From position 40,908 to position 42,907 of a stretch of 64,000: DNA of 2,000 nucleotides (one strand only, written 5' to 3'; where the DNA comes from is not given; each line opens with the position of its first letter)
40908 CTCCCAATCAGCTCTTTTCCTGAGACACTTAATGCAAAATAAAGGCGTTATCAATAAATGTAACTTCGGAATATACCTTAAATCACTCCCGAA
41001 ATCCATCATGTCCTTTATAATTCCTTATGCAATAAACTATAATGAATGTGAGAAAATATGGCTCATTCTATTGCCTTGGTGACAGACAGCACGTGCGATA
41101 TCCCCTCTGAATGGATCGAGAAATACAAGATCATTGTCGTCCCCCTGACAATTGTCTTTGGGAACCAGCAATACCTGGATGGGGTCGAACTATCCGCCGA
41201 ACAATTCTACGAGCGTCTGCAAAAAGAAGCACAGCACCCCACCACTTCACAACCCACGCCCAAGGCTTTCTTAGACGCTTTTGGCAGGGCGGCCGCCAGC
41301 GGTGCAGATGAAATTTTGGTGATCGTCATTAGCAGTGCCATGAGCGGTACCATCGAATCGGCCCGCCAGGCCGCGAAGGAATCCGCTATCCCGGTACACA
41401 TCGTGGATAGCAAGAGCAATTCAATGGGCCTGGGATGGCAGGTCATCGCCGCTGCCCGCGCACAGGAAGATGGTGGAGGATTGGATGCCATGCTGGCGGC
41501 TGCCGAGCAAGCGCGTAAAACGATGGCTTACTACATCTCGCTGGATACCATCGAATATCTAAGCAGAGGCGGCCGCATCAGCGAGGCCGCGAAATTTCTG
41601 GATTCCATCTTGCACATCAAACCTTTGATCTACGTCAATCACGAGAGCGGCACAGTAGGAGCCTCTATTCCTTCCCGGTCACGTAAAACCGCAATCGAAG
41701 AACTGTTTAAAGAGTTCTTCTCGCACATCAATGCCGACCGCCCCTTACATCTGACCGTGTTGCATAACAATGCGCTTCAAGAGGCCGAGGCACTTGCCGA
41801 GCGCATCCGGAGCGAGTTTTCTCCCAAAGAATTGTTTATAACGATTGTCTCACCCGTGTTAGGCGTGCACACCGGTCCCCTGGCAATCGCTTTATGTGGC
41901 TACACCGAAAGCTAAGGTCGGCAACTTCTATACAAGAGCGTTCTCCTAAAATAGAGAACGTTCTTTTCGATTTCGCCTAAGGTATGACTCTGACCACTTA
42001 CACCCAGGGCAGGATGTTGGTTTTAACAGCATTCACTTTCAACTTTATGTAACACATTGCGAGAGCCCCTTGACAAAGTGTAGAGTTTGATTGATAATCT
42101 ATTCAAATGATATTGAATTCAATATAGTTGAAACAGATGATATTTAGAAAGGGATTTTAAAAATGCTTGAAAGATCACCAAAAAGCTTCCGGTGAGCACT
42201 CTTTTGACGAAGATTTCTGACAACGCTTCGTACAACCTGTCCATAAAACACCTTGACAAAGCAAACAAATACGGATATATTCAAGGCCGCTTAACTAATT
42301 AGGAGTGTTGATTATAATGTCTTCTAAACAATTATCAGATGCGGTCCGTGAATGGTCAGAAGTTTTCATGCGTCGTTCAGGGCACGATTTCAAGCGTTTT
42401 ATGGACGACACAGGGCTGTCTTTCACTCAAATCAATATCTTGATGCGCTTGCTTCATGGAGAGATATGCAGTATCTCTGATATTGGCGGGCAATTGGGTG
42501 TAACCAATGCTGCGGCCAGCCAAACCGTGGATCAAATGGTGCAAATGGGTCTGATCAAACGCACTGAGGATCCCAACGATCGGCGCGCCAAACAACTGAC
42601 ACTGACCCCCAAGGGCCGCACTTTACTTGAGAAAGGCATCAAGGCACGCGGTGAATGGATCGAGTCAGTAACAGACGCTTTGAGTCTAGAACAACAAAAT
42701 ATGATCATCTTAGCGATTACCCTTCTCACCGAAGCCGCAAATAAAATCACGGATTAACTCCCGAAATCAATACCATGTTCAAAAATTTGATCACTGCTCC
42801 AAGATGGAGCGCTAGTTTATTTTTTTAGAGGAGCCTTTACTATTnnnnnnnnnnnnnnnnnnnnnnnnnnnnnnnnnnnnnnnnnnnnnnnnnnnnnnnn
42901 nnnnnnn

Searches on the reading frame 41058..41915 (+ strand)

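Call 32: search_protein_families(library=pfam, proteins=[window:41058-41915:+])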
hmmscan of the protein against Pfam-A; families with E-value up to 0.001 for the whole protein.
window:41058-41915:+ (285 aa): 2 families
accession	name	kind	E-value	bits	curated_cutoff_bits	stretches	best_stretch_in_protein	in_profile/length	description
PF02645.21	DegV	-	1.6e-82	277.4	27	1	4-281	1-277/280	Uncharacterised protein, DegV family COG1307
PF13684.11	FakA-like_C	-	1.8e-08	34.5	23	1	62-254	28-194/216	Fatty acid kinase subunit A-like, C-terminal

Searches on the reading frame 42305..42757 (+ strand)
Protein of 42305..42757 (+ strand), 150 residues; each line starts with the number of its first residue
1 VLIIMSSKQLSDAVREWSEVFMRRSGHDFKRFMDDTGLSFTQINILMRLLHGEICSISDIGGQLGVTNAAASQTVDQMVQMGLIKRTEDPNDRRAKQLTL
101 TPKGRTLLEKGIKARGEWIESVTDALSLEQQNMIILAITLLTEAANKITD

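Call 32: search_protein_families(library=pfam, proteins=[window:42305-42757:+])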
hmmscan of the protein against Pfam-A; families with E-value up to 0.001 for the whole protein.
window:42305-42757:+ (150 aa): 5 families
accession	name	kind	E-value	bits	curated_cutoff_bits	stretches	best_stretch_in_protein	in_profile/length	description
PF01047.28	MarR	-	2.1e-13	50.4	24.6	1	38-95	1-58/59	MarR family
PF12802.13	MarR_2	-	8.3e-12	45.5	27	1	37-95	2-61/61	MarR family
PF13463.12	HTH_27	-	5.3e-08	33.4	22.2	1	50-104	13-68/68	Winged helix DNA-binding domain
PF22381.2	Staph_reg_Sar_Rot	-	0.0001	22.8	27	1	30-109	4-83/85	Transcriptional regulator SarA/Rot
PF13601.12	HTH_34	-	0.00097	19.7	27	0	44-113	4-74/80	Winged helix DNA-binding domain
